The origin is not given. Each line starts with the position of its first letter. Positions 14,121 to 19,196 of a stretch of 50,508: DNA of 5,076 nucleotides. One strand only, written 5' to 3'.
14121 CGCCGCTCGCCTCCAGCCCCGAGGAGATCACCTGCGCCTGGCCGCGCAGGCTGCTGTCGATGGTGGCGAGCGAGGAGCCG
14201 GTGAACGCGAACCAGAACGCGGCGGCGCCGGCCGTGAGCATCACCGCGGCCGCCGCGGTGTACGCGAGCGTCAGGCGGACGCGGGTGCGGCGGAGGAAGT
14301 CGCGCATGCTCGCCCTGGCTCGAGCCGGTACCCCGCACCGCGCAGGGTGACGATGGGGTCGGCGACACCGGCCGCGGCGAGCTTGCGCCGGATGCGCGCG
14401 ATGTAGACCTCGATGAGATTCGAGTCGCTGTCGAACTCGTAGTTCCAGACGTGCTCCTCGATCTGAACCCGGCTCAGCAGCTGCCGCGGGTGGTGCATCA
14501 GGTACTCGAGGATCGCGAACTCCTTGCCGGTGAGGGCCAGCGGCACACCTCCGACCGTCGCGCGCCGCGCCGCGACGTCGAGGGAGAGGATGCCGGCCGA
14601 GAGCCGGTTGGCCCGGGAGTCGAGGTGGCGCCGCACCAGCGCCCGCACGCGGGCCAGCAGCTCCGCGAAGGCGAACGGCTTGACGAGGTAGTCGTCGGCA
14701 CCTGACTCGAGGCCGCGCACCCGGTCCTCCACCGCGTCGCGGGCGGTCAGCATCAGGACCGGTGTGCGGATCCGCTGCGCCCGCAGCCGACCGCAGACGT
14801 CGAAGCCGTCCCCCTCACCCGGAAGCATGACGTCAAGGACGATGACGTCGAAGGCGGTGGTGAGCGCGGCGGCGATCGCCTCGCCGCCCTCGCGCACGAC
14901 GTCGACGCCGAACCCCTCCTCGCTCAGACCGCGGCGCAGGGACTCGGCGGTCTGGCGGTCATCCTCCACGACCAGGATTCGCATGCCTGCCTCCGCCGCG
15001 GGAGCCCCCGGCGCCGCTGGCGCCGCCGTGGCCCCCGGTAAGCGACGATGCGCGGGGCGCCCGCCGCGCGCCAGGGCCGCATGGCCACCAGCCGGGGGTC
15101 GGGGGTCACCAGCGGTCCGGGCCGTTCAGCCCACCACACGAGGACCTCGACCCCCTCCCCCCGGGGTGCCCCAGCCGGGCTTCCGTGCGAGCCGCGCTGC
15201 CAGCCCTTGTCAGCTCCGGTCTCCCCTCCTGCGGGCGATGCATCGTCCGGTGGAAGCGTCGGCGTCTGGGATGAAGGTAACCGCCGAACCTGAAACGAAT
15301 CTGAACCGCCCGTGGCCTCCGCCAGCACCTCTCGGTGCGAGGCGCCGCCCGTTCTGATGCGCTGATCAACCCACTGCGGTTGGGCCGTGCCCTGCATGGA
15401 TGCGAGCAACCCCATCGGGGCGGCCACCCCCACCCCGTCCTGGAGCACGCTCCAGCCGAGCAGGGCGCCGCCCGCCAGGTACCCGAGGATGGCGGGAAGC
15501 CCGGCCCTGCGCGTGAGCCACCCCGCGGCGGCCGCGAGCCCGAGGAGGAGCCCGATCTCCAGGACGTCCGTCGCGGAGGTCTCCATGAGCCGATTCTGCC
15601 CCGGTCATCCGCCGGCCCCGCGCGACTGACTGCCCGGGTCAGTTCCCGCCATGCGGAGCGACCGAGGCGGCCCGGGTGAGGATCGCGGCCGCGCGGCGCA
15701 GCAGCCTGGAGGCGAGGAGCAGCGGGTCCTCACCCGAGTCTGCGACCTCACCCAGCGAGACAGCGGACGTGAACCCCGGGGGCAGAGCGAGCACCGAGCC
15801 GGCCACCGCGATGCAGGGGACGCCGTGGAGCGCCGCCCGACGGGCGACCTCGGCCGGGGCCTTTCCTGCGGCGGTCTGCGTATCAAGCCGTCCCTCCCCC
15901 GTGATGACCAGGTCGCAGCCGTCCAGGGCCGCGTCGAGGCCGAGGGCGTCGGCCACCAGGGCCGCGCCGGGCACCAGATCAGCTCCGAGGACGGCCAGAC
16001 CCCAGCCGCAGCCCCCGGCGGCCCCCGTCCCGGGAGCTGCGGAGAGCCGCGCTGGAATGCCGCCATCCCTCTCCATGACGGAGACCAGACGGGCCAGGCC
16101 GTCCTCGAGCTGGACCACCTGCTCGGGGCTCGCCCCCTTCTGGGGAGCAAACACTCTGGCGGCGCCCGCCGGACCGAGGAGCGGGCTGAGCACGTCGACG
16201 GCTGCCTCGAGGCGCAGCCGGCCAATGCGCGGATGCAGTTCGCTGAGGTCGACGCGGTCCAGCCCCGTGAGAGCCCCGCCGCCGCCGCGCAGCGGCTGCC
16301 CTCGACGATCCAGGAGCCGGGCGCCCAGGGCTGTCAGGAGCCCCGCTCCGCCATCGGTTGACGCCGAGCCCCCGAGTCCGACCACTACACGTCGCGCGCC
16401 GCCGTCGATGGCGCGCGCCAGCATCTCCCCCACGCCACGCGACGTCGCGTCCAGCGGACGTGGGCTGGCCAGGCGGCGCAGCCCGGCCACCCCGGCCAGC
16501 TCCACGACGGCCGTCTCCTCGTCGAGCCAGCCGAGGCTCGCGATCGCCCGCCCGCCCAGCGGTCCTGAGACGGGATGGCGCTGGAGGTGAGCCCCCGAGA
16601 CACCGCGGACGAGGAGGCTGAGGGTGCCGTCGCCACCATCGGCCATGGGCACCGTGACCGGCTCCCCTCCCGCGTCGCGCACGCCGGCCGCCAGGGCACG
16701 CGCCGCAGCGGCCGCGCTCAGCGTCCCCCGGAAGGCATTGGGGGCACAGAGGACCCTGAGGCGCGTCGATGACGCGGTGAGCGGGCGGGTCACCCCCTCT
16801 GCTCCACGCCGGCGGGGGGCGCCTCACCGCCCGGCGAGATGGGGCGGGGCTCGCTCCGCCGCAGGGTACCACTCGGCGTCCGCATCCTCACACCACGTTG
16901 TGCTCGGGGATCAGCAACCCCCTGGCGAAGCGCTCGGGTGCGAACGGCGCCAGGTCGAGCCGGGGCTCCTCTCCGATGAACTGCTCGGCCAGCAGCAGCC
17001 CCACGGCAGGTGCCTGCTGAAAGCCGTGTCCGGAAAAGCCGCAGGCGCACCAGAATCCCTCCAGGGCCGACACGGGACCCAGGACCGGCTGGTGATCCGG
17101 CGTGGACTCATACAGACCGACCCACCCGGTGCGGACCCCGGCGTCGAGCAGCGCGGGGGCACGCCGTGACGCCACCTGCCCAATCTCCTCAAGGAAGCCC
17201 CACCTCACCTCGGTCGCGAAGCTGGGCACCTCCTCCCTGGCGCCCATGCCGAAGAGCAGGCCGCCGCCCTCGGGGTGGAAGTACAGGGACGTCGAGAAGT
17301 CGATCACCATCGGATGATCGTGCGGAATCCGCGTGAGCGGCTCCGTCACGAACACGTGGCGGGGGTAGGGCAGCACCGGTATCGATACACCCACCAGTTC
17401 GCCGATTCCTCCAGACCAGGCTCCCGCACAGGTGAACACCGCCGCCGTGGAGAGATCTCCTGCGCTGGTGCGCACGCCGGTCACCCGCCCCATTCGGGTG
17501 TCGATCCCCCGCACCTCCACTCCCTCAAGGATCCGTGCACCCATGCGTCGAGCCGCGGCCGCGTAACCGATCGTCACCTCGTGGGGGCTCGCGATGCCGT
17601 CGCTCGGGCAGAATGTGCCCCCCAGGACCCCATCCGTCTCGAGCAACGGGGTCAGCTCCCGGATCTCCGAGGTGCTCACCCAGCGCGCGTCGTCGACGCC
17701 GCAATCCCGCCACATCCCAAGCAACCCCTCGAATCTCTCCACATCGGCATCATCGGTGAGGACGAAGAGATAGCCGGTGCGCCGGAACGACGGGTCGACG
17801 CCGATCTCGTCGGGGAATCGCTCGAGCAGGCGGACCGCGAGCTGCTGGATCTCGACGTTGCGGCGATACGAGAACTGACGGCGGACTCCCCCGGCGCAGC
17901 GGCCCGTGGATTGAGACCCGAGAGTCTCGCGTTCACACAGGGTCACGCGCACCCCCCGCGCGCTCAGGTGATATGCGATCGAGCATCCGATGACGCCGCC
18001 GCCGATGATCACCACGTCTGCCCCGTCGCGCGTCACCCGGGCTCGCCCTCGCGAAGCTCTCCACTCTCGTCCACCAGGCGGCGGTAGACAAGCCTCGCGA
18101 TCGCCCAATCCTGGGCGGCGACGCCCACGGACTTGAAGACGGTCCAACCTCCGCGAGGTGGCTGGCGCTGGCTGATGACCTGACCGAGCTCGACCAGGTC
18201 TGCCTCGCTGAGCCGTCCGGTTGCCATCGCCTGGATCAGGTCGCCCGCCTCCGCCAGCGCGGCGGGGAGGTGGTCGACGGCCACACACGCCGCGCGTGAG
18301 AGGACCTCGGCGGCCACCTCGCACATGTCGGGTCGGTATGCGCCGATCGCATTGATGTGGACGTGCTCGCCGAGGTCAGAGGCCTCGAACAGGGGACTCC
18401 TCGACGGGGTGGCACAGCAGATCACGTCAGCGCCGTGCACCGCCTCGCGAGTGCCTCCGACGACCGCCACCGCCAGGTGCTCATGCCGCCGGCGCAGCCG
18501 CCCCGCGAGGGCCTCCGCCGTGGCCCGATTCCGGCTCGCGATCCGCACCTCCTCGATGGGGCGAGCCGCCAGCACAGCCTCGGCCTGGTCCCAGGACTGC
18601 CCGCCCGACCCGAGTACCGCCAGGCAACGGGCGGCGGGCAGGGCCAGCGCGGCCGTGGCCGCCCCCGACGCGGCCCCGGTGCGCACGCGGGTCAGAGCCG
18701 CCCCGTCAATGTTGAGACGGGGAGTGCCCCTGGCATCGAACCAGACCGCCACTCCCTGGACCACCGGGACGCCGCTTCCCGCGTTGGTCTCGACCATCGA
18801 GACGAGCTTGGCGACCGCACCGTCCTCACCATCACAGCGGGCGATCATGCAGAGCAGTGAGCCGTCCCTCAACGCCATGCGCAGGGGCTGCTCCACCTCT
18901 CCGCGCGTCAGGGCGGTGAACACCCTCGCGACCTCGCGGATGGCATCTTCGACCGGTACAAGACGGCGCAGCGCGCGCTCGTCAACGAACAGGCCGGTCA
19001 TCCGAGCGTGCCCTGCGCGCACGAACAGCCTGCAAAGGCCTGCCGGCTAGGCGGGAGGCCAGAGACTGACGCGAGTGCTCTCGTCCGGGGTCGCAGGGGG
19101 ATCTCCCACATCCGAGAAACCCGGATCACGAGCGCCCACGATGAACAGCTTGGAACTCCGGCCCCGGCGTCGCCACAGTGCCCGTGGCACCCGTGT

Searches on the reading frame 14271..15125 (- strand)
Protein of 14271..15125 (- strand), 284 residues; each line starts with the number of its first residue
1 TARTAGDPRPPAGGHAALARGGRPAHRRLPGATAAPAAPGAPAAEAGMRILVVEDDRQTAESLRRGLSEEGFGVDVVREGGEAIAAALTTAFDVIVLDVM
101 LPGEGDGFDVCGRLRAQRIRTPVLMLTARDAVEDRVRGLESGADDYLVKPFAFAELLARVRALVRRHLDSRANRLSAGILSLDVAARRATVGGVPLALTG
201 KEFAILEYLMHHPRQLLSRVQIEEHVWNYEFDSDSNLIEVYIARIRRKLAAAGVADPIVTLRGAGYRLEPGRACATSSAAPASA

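Call 35: search_protein_families(library=pfam, proteins=[window:14271-15125:-], max_evalue=0.00001)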
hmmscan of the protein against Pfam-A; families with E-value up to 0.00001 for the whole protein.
window:14271-15125:- (284 aa): 2 families
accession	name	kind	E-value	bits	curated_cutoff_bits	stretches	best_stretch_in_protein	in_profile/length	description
PF00072.30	Response_reg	-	4.3e-27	94.9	30.2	1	50-161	1-111/111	Response regulator receiver domain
PF00486.34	Trans_reg_C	-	1.8e-24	86.1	26.2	1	195-268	3-77/77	Transcriptional regulatory protein, C terminal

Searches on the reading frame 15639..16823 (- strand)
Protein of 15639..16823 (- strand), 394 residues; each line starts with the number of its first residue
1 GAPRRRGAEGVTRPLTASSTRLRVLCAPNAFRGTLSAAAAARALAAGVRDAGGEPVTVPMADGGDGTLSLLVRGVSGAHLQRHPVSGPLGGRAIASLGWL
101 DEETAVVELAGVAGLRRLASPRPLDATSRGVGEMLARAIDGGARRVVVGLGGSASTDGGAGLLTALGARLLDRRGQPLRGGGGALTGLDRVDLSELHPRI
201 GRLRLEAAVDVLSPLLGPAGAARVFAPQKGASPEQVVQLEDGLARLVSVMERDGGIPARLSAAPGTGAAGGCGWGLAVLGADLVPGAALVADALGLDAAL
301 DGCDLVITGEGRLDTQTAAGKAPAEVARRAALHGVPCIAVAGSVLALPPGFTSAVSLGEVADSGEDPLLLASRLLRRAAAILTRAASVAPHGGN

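Call 35: search_protein_families(library=pfam, proteins=[window:15639-16823:-], max_evalue=0.00001)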
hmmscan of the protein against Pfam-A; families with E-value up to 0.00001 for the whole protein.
window:15639-16823:- (394 aa): 1 family
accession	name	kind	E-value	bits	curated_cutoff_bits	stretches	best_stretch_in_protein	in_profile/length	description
PF02595.20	Gly_kinase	-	7e-108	361.3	23.3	1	24-384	1-369/372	Glycerate kinase family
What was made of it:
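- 15639..16793 (-): Glycerate kinase. It is the last gene of the leftward gene run. Membership in the island is uncertain. PF02595 at 7e-108 (call 35).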

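Call 71: search_protein_families(library=ncbifam, proteins=[window:15639-16793:-], max_evalue=1e-10)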
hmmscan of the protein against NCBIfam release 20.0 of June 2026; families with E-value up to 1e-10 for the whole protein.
window:15639-16793:- (384 aa): 3 families
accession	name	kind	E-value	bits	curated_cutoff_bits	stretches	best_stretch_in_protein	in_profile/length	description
TIGR00045.1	TIGR00045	subfamily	1.1e-93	314.2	168.45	1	13-334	1-325/375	glycerate kinase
NF007668.0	PRK10342.1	equivalog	1.3e-71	241.8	686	1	13-334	2-326/381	glycerate 2-kinase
NF007401.0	PRK09932.1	equivalog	2.2e-71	241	625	1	13-333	2-325/381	glycerate 3-kinase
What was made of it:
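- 15639..16793 (-): TIGR00045 scores 314 bits against a cutoff of 168 (call 71).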

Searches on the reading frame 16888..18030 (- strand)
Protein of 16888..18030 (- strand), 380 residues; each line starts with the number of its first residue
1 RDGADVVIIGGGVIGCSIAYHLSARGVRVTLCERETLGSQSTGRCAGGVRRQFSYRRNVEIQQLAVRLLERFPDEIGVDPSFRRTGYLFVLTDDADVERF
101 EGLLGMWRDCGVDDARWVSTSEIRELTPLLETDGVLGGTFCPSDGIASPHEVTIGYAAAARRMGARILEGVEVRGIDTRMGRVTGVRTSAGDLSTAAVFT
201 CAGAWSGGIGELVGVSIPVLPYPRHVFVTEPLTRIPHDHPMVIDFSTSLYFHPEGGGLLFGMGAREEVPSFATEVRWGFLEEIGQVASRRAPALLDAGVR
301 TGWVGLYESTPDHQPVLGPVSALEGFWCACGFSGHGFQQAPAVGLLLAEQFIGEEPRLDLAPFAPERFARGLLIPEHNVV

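Call 35: search_protein_families(library=pfam, proteins=[window:16900-18000:-], max_evalue=0.00001)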
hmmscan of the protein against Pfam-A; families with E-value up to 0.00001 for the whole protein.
window:16900-18000:- (367 aa): 1 family
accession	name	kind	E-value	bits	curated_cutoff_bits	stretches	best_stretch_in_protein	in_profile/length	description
PF01266.30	DAO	-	2e-75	255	27.9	1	1-339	7-352/353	FAD dependent oxidoreductase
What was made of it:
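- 16888..18036 (-): Second FAD-dependent DAO-family oxidoreductase (SoxB/ThiO-like). It is a candidate D-imino or D-amino acid dehydrogenase. PF01266 at 2e-75 (call 35).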

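Call 71: search_protein_families(library=ncbifam, proteins=[window:16888-18030:-], max_evalue=1e-10)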
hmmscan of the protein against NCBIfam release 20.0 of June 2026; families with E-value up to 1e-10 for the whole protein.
window:16888-18030:- (380 aa): 14 families
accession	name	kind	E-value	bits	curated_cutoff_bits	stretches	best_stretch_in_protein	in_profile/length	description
TIGR01373.1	soxB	subfamily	1.5e-45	155.7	529.45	1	4-375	31-406/407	sarcosine oxidase subunit beta family protein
TIGR02352.1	thiamin_ThiO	equivalog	4.2e-40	137.9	250.8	1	6-350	1-346/351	glycine oxidase ThiO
NF008425.0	PRK11259.1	equivalog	8.1e-29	100.7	257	1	4-369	5-376/377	N-methyl-L-tryptophan oxidase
NF001933.0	PRK00711.1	subfamily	4.1e-26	91.9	383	1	54-370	104-418/429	D-amino acid dehydrogenase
TIGR01377.1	soxA_mon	subfamily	3.2e-21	75.5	479.65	1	5-369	2-376/381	amino oxidase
TIGR03377.1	glycerol3P_GlpA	equivalog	1.3e-18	66.9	552.8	1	5-221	1-219/530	anaerobic glycerol-3-phosphate dehydrogenase subunit GlpA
NF008726.1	PRK11728.1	equivalog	1.5e-17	63.6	299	1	5-217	2-213/389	L-2-hydroxyglutarate oxidase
NF009074.0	PRK12409.1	equivalog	1.7e-17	63.7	494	1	56-221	101-273/410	D-amino acid dehydrogenase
TIGR03364.1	HpnW_proposed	hypoth_equivalog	2.8e-15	56.3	285.1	1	5-204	2-195/365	TIGR03364 family FAD-dependent oxidoreductase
NF002480.1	PRK01747.1-1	equivalog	3.5e-14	52.2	540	1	4-354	249-620/645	bifunctional tRNA (5-methylaminomethyl-2-thiouridine)(34)-methyltransferase MnmC2/FAD-dependent 5-carboxymethylaminomethyl-2-thiouridine(34)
NF008313.0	PRK11101.1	equivalog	9.3e-13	47.6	425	1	4-221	9-228/548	anaerobic glycerol-3-phosphate dehydrogenase subunit A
TIGR03329.1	Phn_aa_oxid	hypoth_equivalog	8.4e-12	44.6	632.8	0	4-353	25-393/460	putative aminophosphonate oxidoreductase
TIGR03197.1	MnmC_Cterm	equivalog_domain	1.1e-11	44.4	174.2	0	5-176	1-173/400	FAD-dependent 5-carboxymethylaminomethyl-2-thiouridine(34) oxidoreductase MnmC1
NF050086.1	pipecolate_AmaA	exception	9.4e-11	41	600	0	4-49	26-71/425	L-pipecolate oxidase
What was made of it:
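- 16888..18036 (-): NCBIfam hits are all below cutoff (call 71).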

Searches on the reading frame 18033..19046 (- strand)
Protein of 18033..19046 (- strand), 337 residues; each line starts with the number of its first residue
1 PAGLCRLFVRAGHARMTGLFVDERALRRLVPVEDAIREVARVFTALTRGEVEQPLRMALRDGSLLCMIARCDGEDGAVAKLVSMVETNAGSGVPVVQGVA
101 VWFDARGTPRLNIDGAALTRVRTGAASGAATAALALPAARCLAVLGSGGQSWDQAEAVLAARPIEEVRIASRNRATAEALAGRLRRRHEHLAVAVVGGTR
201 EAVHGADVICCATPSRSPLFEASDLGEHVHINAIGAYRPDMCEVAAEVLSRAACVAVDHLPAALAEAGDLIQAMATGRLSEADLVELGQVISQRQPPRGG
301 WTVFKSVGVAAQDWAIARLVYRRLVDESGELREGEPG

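Call 7: search_protein_families(library=pfam, proteins=[window:18033-19046:-])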
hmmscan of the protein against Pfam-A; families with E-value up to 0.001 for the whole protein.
window:18033-19046:- (337 aa): 2 families
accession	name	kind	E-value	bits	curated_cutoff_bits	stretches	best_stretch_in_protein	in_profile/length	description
PF02423.21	OCD_Mu_crystall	-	4.1e-50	171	24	1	31-326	16-312/314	Ornithine cyclodeaminase/mu-crystallin family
PF01488.26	Shikimate_DH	-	3.6e-05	24.3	24.3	1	143-229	16-99/138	Shikimate / quinate 5-dehydrogenase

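Call 10: search_protein_families(library=ncbifam, proteins=[window:18033-19046:-], max_evalue=1e-10)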
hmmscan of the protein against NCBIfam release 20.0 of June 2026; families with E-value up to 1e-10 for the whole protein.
window:18033-19046:- (337 aa): 13 families
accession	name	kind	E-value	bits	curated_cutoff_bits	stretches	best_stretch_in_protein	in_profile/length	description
NF006379.0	PRK08618.1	equivalog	1.3e-67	228.5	417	1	20-327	3-318/326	ornithine cyclodeaminase family protein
NF005603.0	PRK07340.1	equivalog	2.4e-48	164.9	266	1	21-323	7-302/307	delta(1)-pyrroline-2-carboxylate reductase family protein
NF004793.0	PRK06141.1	equivalog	8.3e-48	163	322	1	20-324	3-311/314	bifunctional Delta(1)-pyrroline-2-carboxylate/Delta(1)-piperideine-2-carboxylate reductase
NF006141.0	PRK08291.1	equivalog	7.7e-43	146.7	408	1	21-325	7-320/330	cyclodeaminase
TIGR02371.1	ala_DH_arch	equivalog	4.4e-40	137.8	409.15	1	25-327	9-316/325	alanine dehydrogenase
TIGR02992.1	ectoine_eutC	equivalog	1.9e-36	125.8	471.65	1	21-325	4-317/326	ectoine utilization protein EutC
NF045512.1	PyrPipCarbRedLhpI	equivalog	2.7e-36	125.3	400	1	22-323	4-296/298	bifunctional Delta(1)-pyrroline-2-carboxylate/Delta(1)-piperideine-2-carboxylate reductase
NF005011.0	PRK06407.1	subfamily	3e-28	98.9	337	1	20-324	4-299/302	ornithine cyclodeaminase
NF005296.0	PRK06823.1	equivalog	7.3e-28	97.4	438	1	33-323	16-312/315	ornithine cyclodeaminase family protein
NF005762.1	PRK07589.1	equivalog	2.9e-27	95.5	350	1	80-325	68-310/334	ornithine cyclodeaminase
NF045643.1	ImmsucRedBhcD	equivalog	3.1e-26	92.5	500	1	20-323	3-309/321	iminosuccinate reductase BhcD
TIGR03944.1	dehyd_SbnB_fam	equivalog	4.2e-17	62.1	326.9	1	34-326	19-317/327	2,3-diaminopropionate biosynthesis protein SbnB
NF004848.0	PRK06199.1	subfamily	1e-12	47.8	362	0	106-324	122-361/379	tyramine oxidase subunit B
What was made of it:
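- On Pyrroline-2-carboxylate reductase, OCD type (NF005603, NF004793, NF045512): The OCD gene at 18033-19022 scores 164.9, 163.0 and 125.3 bits (call 10).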
